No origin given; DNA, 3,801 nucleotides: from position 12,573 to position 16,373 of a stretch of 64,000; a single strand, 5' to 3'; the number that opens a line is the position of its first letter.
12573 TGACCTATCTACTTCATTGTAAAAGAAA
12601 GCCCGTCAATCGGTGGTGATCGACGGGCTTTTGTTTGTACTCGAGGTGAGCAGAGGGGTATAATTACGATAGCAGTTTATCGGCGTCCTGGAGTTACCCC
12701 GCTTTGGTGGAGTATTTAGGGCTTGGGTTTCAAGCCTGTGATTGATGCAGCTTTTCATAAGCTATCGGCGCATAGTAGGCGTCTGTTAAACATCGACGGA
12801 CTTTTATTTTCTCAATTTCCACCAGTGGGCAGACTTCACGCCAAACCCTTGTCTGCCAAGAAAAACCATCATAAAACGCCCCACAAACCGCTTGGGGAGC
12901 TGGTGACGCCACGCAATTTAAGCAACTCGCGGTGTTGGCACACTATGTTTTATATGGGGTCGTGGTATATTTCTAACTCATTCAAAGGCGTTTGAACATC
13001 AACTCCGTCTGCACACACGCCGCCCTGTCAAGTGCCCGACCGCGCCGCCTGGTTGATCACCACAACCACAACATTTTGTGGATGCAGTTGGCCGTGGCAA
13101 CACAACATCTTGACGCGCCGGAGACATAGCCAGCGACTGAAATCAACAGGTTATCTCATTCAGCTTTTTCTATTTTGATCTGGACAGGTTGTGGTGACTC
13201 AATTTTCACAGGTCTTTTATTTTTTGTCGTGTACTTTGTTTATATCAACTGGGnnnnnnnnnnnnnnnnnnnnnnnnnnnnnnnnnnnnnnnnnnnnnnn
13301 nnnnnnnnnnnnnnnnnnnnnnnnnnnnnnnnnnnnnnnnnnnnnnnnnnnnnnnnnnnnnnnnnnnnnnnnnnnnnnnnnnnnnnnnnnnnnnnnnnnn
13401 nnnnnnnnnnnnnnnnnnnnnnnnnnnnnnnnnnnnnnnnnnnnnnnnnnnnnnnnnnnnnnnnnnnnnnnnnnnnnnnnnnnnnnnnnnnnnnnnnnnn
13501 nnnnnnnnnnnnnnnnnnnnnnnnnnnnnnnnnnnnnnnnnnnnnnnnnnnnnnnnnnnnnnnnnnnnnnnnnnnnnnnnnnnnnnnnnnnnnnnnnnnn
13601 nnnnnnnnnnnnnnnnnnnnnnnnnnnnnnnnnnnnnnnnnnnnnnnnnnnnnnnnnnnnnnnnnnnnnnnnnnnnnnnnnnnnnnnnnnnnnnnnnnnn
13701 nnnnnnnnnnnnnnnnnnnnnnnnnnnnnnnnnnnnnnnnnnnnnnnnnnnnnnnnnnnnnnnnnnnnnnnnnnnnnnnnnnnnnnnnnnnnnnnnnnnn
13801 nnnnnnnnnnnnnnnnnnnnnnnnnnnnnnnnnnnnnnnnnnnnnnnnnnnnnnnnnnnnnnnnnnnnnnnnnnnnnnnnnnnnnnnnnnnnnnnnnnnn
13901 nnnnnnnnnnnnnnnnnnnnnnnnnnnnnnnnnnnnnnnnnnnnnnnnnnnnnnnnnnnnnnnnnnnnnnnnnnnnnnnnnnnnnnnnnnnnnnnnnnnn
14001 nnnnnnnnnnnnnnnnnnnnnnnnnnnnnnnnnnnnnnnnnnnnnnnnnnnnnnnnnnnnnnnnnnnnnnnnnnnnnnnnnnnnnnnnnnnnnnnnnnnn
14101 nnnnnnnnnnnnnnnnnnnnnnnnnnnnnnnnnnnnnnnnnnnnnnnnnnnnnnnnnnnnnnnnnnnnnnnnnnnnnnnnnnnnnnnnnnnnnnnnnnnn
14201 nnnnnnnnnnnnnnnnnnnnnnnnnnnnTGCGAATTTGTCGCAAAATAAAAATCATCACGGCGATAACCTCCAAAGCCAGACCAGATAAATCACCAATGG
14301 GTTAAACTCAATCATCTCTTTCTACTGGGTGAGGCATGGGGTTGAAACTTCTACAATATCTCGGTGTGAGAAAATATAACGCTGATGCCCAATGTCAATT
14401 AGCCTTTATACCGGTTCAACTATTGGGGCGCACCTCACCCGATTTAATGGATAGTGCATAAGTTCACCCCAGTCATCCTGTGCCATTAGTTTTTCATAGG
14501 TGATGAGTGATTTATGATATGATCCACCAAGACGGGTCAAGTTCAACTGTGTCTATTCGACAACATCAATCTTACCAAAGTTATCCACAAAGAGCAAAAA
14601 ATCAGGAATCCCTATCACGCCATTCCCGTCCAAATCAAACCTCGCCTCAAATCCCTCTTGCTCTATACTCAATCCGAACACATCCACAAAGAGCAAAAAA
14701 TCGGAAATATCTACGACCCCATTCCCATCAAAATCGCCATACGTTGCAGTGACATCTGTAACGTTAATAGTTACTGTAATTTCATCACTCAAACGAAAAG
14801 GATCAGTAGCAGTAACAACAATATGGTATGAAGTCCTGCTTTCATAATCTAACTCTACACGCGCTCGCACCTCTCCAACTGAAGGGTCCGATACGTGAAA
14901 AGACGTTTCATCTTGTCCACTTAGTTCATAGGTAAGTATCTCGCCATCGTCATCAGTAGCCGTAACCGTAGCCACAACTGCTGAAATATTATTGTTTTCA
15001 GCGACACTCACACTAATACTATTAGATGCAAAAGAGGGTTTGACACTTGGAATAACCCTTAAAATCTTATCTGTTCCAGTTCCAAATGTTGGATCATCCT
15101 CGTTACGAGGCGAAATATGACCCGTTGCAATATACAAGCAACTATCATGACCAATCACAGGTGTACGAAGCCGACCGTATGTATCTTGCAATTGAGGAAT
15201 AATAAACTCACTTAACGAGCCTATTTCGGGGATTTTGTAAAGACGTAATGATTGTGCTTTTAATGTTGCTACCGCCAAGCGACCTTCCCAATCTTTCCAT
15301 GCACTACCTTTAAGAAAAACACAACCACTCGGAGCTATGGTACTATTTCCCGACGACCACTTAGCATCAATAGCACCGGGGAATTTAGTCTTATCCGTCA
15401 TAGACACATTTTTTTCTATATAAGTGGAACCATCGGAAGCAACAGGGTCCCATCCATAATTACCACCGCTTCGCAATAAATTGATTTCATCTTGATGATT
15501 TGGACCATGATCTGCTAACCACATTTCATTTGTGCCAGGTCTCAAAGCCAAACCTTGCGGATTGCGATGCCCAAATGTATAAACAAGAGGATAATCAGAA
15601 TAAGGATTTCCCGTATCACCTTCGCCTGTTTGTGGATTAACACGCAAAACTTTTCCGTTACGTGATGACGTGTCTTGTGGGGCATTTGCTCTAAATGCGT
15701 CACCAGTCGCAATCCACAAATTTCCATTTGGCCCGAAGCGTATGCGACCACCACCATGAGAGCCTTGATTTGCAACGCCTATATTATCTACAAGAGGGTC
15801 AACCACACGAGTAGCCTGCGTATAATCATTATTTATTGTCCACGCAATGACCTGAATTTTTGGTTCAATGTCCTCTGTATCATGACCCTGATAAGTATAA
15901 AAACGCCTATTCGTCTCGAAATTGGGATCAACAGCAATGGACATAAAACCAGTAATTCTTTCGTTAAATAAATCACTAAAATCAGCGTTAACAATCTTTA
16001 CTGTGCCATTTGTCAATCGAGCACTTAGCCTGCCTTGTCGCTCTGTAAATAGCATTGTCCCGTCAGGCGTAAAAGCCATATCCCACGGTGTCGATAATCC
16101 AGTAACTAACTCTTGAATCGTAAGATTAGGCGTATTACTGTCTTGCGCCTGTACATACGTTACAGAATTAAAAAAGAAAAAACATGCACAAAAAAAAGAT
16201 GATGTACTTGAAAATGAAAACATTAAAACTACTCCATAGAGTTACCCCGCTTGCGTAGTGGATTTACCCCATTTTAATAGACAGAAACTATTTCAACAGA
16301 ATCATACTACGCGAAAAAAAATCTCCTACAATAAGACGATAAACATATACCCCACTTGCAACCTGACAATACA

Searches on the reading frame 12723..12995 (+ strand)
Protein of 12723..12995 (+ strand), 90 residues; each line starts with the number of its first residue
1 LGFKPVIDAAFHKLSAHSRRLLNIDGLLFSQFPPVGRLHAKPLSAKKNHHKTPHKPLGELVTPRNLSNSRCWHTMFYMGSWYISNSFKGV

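Call 9: search_protein_families(library=pfam, proteins=[window:12723-12995:+], max_evalue=0.01)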
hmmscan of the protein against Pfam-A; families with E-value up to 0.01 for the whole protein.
window:12723-12995:+ (90 aa): 0 families

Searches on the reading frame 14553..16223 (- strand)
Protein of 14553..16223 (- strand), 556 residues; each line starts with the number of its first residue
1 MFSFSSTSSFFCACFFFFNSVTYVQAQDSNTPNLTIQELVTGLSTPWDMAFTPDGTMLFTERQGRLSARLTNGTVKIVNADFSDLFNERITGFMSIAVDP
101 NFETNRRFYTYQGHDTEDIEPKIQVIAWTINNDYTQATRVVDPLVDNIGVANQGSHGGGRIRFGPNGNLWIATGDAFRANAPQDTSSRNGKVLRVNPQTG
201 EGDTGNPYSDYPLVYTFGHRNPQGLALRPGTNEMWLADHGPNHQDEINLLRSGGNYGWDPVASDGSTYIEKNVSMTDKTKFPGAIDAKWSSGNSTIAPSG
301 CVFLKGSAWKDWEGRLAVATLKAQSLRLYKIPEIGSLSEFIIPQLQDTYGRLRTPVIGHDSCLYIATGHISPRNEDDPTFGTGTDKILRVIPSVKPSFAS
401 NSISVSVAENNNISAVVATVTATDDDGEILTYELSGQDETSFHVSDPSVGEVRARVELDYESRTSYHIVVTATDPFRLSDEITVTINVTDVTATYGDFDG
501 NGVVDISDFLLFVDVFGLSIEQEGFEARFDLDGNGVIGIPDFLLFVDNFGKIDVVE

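Call 8: search_protein_families(library=pfam, proteins=[window:14553-16223:-], max_evalue=0.01)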
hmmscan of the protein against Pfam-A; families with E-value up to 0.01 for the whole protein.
window:14553-16223:- (556 aa): 5 families
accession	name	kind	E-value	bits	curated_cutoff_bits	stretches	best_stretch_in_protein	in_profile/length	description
PF07995.17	GSDH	-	2.7e-71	241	25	1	43-367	1-323/332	Glucose / Sorbosone dehydrogenase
PF00028.23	Cadherin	-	2.4e-12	47.5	28.8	1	404-489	2-93/93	Cadherin domain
PF00801.26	PKD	-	0.00098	19.5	23.5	1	413-481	16-74/80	PKD domain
PF00404.24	Dockerin_1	-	0.001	19.7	22.9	1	495-543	1-50/57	Dockerin type I domain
PF00036.39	EF-hand_1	-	0.0061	16.5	25.4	0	528-546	8-26/29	EF hand domain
